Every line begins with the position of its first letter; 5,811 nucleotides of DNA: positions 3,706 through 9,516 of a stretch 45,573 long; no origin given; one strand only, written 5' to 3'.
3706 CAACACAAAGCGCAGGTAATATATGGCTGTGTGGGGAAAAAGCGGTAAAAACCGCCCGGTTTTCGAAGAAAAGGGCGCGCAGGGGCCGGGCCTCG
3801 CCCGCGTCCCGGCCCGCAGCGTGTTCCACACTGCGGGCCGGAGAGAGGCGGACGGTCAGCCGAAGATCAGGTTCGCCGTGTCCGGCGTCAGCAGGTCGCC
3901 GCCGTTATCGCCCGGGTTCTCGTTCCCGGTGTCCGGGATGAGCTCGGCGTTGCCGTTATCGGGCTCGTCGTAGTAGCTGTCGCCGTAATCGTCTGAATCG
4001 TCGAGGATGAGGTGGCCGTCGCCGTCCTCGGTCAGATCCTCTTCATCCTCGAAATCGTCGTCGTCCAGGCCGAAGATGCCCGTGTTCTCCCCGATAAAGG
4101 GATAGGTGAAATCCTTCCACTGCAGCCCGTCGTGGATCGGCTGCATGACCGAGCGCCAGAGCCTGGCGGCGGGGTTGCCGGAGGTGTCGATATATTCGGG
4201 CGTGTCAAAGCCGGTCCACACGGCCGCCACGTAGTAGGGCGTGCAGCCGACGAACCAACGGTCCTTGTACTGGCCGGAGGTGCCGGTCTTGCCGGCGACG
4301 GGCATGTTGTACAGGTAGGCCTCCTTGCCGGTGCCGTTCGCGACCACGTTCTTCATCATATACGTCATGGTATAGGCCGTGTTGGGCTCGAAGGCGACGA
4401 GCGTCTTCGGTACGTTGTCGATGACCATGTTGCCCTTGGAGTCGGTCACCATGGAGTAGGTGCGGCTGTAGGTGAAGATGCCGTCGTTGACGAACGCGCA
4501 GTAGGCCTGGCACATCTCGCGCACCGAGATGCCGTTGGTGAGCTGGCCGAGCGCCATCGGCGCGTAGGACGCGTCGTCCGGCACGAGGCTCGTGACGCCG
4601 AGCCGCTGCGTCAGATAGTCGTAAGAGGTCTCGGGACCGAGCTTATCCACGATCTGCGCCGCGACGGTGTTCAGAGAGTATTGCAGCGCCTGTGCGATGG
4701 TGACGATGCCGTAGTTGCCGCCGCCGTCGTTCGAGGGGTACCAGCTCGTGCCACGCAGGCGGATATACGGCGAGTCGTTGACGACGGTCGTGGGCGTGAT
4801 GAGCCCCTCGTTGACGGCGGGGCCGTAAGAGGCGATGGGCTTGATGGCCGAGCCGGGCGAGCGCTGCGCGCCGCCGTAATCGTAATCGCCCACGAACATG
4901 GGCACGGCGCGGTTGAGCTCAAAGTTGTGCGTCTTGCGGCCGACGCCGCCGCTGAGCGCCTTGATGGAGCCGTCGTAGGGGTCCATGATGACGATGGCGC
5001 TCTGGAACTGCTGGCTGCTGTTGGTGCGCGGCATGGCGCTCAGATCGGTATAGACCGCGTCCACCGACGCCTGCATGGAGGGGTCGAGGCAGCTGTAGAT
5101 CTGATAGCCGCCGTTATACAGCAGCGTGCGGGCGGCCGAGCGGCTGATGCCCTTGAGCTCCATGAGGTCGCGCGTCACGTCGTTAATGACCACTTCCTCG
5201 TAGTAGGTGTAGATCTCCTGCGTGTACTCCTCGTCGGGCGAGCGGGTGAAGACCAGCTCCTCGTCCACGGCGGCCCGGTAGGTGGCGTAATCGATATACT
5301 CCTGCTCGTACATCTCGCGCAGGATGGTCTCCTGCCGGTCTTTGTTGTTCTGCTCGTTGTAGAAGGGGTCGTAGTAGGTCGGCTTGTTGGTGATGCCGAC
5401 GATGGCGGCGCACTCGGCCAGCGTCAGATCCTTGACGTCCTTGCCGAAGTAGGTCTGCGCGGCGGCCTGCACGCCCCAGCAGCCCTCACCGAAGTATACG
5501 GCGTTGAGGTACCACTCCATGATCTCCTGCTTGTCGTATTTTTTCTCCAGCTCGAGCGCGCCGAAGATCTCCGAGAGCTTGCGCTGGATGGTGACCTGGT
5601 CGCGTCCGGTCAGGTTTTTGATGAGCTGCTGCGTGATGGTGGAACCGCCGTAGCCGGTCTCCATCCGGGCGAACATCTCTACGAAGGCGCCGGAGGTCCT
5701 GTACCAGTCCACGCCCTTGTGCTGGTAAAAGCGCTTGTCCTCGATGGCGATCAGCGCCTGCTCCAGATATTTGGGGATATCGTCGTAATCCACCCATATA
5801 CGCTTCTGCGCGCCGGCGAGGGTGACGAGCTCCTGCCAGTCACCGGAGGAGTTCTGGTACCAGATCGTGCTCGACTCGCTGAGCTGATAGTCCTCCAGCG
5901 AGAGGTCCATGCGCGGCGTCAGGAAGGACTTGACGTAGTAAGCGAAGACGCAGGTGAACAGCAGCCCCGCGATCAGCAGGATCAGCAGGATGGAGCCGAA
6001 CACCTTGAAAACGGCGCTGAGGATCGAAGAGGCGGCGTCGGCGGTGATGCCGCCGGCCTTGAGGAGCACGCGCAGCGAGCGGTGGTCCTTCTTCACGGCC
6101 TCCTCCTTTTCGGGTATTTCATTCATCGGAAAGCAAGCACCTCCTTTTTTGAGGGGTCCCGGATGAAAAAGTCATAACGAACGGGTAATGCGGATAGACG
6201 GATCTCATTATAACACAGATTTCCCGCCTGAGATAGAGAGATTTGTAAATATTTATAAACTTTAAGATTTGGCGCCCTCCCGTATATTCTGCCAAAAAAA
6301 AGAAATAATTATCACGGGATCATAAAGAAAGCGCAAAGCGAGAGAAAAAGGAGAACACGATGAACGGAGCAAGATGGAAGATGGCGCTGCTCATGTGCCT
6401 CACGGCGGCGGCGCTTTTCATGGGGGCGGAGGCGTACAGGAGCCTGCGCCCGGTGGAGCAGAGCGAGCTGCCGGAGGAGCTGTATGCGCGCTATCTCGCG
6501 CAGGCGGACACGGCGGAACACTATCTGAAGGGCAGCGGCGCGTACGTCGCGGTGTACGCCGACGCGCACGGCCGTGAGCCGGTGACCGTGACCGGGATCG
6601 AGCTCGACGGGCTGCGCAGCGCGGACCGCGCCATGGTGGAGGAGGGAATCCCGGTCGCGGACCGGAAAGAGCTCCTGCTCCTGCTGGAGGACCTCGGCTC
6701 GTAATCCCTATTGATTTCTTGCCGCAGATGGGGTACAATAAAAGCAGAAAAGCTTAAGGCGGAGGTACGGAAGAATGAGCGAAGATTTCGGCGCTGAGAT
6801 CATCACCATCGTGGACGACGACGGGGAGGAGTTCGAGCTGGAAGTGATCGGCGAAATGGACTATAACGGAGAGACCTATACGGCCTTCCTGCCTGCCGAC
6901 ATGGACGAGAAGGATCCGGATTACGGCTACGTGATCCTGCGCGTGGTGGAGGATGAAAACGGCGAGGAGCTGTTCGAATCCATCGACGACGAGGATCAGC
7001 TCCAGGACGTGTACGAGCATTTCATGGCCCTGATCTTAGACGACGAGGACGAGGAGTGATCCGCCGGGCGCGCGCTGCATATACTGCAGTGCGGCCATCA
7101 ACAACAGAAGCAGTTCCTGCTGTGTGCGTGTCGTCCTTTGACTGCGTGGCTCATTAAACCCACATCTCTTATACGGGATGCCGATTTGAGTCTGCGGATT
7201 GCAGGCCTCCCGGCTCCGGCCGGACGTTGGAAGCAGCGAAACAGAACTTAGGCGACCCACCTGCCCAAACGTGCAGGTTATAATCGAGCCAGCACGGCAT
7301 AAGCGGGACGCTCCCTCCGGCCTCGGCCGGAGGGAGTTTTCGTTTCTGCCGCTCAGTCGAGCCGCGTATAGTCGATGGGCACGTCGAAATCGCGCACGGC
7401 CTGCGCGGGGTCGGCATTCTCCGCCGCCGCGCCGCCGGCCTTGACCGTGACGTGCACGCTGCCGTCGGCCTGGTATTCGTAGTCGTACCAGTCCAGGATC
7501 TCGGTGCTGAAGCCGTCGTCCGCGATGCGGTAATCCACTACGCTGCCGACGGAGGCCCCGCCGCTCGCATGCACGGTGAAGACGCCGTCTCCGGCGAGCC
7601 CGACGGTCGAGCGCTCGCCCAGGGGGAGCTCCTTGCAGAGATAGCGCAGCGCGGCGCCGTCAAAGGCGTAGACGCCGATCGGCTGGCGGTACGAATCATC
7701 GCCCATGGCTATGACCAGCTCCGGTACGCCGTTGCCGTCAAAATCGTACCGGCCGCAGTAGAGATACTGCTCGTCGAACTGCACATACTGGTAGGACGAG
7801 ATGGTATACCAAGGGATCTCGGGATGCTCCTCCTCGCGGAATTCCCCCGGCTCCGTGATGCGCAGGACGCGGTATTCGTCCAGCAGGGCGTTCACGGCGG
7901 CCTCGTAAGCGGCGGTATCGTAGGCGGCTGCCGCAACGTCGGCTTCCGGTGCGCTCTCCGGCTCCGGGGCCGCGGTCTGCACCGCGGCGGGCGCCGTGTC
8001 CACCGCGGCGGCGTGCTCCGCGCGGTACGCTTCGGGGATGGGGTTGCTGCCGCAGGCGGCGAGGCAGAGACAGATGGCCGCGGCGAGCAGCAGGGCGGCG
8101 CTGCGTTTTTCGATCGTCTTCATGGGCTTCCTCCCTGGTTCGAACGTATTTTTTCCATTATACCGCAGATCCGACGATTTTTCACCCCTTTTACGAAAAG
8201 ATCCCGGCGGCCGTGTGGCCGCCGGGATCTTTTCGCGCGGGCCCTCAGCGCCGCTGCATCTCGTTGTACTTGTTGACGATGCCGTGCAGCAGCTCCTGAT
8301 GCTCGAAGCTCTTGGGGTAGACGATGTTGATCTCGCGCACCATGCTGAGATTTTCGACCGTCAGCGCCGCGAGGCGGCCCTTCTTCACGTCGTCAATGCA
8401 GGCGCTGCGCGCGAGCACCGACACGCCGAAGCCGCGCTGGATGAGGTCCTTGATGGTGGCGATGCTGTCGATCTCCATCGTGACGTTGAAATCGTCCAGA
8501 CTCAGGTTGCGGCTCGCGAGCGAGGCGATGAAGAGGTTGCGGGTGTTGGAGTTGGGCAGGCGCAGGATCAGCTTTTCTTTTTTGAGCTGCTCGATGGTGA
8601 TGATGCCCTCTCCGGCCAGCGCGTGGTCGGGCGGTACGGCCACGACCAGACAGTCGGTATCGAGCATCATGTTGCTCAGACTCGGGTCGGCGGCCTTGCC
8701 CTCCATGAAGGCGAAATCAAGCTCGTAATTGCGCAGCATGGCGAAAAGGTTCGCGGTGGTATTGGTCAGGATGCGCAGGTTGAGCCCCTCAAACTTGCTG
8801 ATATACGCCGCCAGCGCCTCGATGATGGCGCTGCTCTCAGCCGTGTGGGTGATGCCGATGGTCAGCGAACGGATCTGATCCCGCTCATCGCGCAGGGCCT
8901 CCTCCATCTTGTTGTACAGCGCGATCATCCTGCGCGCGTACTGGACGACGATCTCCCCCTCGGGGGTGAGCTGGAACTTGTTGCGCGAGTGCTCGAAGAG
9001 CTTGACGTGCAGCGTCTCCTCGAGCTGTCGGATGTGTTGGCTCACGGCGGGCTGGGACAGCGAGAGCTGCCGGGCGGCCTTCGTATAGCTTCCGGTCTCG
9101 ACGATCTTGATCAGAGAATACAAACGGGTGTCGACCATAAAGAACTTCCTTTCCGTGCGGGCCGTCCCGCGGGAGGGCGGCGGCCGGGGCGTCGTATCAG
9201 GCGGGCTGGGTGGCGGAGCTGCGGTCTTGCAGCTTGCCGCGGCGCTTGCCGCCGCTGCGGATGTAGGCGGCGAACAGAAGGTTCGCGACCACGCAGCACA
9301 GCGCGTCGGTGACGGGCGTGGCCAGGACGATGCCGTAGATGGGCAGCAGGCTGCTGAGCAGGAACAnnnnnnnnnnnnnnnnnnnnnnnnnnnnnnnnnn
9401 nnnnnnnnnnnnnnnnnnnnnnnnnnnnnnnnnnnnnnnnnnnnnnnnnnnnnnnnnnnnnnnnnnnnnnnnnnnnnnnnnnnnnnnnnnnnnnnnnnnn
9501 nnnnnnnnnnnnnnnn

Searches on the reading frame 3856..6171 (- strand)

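Call 66: search_protein_families(library=pfam, proteins=[window:3856-6171:-], max_evalue=0.00001)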
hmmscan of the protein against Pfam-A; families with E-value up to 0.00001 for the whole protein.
window:3856-6171:- (771 aa): 2 families
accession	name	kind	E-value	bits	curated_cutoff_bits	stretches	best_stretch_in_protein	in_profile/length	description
PF00912.28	Transgly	-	3e-63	212.9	27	1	118-287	8-177/178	Transglycosylase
PF00905.27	Transpeptidase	-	6e-26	91.8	22.1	1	392-659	2-282/299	Penicillin binding protein transpeptidase domain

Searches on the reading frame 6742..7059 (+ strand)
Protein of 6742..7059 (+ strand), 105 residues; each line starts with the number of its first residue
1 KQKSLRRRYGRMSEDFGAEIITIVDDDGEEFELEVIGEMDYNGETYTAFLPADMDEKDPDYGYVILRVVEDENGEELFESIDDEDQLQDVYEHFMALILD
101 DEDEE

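Call 66: search_protein_families(library=pfam, proteins=[window:6742-7059:+], max_evalue=0.00001)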
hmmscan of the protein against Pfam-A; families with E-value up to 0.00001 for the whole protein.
window:6742-7059:+ (105 aa): 1 family
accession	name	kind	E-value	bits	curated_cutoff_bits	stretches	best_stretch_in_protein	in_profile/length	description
PF06949.16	DUF1292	-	8e-16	59.1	24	1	26-97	1-73/75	Protein of unknown function (DUF1292)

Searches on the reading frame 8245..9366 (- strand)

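Call 66: search_protein_families(library=pfam, proteins=[window:8245-9366:-], max_evalue=0.00001)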
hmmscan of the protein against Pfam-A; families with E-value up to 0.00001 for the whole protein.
window:8245-9366:- (373 aa): 2 families
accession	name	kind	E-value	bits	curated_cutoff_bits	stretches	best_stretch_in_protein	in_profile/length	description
PF03466.25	LysR_substrate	-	7e-38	130.5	28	1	166-359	6-196/209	LysR substrate binding domain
PF00126.33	HTH_1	-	1.3e-20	73.5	26.6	1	82-138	4-60/60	Bacterial regulatory helix-turn-helix protein, lysR family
